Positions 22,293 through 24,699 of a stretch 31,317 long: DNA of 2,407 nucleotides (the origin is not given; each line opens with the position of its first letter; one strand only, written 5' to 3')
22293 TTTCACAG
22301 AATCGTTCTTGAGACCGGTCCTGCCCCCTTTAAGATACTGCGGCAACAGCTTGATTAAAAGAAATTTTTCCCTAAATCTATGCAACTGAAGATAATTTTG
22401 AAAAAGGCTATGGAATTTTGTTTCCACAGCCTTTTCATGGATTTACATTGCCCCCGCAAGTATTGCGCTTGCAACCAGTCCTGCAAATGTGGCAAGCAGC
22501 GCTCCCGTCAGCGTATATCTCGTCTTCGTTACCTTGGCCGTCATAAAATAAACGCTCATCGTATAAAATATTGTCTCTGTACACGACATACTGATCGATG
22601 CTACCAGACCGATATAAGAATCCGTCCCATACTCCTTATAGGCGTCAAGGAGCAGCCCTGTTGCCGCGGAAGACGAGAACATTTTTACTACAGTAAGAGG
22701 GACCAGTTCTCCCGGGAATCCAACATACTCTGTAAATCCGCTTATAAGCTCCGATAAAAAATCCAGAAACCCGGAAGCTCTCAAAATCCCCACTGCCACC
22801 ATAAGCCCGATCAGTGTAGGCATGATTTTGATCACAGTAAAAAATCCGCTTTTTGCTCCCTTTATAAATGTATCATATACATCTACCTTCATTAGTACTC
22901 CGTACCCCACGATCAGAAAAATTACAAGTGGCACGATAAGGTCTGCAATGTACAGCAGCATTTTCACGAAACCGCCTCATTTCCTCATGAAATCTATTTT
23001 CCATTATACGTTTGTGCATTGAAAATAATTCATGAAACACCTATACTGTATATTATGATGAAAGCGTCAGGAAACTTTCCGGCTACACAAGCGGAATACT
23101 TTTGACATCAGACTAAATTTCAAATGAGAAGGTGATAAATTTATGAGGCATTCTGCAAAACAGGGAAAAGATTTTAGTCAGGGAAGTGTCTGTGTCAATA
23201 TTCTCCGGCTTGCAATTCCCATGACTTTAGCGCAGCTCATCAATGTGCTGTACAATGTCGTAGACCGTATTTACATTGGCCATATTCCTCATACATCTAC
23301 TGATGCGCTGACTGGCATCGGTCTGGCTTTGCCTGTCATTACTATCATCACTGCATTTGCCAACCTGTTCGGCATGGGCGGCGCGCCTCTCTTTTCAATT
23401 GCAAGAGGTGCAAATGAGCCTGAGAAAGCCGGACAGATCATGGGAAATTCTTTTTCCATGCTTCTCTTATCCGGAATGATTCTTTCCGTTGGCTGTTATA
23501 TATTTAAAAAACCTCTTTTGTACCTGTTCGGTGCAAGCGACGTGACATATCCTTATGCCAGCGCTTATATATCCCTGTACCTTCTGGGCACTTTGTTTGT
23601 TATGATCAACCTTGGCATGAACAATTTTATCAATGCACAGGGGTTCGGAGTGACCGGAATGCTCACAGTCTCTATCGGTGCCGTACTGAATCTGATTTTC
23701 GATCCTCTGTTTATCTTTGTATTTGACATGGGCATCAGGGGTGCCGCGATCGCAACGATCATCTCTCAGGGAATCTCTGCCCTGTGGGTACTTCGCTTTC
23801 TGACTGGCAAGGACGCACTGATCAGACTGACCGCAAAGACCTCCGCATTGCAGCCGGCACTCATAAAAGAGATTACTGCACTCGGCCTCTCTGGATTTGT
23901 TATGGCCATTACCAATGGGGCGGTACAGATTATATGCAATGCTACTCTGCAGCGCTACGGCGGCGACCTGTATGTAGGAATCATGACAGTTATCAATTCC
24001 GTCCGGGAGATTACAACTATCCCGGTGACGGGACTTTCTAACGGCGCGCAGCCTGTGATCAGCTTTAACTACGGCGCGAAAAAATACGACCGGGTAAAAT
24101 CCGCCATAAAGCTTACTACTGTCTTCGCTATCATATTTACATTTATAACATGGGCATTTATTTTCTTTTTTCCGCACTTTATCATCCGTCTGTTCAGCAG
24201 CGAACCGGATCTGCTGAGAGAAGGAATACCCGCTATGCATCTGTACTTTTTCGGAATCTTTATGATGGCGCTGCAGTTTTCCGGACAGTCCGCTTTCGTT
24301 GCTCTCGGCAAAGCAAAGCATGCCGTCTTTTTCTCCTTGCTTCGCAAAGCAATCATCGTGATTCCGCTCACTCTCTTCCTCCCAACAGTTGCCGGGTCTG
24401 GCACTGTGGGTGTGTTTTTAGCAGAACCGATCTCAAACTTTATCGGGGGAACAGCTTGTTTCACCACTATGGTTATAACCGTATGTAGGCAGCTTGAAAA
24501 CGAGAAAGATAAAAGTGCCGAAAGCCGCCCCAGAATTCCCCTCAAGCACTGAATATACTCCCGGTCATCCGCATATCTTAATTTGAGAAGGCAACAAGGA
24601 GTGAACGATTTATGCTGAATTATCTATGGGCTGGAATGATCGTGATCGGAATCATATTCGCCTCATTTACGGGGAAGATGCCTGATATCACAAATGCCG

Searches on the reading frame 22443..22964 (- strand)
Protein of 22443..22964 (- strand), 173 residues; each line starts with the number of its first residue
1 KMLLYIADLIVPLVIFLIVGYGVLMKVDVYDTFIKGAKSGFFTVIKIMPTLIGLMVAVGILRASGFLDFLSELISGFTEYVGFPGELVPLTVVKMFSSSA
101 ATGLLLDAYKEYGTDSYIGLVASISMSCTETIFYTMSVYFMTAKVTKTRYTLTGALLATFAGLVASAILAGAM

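Call 71: search_protein_families(library=ncbifam, max_evalue=0.01, proteins=[window:22443-22964:-])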
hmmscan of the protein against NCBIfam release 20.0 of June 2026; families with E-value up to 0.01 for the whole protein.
window:22443-22964:- (173 aa): 1 family
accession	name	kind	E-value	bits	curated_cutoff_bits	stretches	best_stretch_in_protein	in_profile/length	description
NF007811.0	PRK10519.1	equivalog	4.6e-09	36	111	1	27-108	9-91/155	hypothetical protein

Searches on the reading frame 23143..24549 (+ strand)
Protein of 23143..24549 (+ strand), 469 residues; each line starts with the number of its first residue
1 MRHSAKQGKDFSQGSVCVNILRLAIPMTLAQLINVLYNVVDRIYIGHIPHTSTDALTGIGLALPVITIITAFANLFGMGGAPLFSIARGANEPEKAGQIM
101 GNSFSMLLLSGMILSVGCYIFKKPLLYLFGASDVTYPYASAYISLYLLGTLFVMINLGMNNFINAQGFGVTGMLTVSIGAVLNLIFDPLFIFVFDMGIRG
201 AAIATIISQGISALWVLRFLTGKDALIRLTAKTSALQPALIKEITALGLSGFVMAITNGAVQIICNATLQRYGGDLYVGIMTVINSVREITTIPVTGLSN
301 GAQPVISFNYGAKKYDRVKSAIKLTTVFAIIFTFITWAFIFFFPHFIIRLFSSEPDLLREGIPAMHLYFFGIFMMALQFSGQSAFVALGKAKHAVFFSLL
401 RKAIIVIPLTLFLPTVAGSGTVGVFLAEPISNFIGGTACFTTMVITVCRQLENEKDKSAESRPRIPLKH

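Call 71: search_protein_families(library=ncbifam, max_evalue=0.01, proteins=[window:23143-24549:+])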
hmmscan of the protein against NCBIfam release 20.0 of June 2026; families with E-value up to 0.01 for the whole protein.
window:23143-24549:+ (469 aa): 10 families
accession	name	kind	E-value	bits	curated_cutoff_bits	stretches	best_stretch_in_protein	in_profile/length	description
NF007130.1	PRK09575.1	equivalog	3.3e-66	224.3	445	1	15-444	3-427/435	MATE family efflux transporter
TIGR00797.1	matE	subfamily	3.9e-52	177.5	147.4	1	26-424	1-395/396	MATE family efflux transporter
NF000217.1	MATE_multi_FepA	equivalog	4.8e-36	124.7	900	1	15-438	12-430/443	multidrug efflux MATE transporter FepA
NF041801.1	MATE_SolL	equivalog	2.4e-31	109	780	1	6-434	8-437/458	solanimycin export family MATE transporter SolL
NF000131.1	MATE_multi_MepA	equivalog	8.3e-31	107.7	850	1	11-427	9-418/451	multidrug efflux MATE transporter MepA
NF052396.1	MATE_WgkD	equivalog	1.3e-16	60.7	510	1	19-411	4-392/428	tryglysin-associated MATE efflux transporter WgkD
NF045539.1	MATE_efflux1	equivalog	2e-10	40.4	350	2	22-260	4-240/411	MATE family Na+-driven efflux transporter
NF041358.1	GntT_guanitoxin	equivalog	3.5e-09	36.2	525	1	12-401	7-394/438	guanitoxin biosynthesis MATE family efflux transporter GntT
NF007690.0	PRK10367.1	equivalog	3.8e-08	32.6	409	1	20-353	11-342/441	MATE family efflux transporter DinF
NF045578.1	export_MbnM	equivalog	1.3e-06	27.7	285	1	75-225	52-201/410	methanobactin export MATE transporter MbnM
